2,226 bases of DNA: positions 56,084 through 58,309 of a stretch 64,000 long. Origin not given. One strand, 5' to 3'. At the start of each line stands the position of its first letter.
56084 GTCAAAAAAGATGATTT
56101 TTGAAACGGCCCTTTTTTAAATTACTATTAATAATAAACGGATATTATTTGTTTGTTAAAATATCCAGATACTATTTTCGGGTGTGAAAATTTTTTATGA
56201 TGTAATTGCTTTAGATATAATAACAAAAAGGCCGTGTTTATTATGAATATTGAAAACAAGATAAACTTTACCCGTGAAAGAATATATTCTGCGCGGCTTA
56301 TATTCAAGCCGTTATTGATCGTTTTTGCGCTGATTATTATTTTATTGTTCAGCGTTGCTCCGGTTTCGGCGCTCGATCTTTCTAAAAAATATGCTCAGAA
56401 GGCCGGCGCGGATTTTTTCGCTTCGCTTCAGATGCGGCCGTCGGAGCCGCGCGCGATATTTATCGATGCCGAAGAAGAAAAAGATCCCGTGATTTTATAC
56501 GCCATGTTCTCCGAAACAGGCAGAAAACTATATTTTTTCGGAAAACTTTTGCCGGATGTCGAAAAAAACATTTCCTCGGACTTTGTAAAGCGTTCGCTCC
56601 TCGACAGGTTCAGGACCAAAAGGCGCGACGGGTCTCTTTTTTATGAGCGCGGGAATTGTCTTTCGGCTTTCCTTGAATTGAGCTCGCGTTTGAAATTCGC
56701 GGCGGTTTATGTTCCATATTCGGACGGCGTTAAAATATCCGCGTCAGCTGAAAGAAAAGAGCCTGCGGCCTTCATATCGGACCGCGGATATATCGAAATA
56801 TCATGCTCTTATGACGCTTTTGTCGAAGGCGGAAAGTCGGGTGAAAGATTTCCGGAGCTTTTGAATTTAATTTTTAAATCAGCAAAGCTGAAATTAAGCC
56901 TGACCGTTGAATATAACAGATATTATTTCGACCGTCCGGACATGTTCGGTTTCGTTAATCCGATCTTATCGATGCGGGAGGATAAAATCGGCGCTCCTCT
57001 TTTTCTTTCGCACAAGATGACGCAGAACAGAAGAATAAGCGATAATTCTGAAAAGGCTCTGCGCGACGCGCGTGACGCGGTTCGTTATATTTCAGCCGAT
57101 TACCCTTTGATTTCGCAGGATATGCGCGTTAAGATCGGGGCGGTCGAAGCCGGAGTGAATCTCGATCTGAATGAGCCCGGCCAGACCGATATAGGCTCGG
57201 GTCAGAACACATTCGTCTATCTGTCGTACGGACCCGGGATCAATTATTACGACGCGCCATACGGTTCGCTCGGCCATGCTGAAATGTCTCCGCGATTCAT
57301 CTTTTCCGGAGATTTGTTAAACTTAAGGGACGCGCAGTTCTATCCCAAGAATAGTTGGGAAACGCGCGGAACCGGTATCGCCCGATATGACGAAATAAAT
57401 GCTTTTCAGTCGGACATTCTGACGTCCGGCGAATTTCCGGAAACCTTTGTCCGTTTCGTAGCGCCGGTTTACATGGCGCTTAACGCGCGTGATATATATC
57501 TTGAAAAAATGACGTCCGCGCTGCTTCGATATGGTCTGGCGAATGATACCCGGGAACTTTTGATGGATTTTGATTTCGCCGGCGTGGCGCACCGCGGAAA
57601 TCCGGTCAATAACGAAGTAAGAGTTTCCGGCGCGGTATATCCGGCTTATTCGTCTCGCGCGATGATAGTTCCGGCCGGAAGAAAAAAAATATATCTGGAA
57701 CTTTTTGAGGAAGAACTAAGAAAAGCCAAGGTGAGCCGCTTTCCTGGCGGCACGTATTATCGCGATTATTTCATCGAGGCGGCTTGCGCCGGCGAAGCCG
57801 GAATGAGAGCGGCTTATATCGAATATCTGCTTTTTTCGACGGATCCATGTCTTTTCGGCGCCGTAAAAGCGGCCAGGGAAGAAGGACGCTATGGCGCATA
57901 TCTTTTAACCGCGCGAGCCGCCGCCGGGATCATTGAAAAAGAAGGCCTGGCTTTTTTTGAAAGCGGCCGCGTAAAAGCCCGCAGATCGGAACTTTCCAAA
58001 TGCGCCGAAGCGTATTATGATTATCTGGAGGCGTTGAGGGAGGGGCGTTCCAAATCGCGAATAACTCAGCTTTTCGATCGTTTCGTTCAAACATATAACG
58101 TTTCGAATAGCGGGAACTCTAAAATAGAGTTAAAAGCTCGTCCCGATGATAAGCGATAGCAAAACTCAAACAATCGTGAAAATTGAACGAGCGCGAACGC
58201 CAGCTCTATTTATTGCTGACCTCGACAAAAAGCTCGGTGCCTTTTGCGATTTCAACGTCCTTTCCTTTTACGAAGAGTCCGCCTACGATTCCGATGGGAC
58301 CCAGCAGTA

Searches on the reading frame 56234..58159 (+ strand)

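Call 4: search_protein_families(library=ncbifam, proteins=[window:56234-58159:+])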
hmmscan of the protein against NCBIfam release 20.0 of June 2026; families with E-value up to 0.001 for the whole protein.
window:56234-58159:+ (641 aa): 0 families

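Call 8: search_protein_families(library=pfam, proteins=[window:56234-58159:+])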
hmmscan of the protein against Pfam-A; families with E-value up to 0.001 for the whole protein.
window:56234-58159:+ (641 aa): 0 families

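Call 60: search_protein_families(library=pfam, proteins=[window:56234-58159:+], max_evalue=10)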
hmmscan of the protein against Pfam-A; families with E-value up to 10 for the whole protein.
window:56234-58159:+ (641 aa): 1 family
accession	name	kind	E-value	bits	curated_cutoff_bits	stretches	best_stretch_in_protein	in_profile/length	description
PF14125.13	DUF4292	-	0.086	12.9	23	1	189-243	151-203/209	Domain of unknown function (DUF4292)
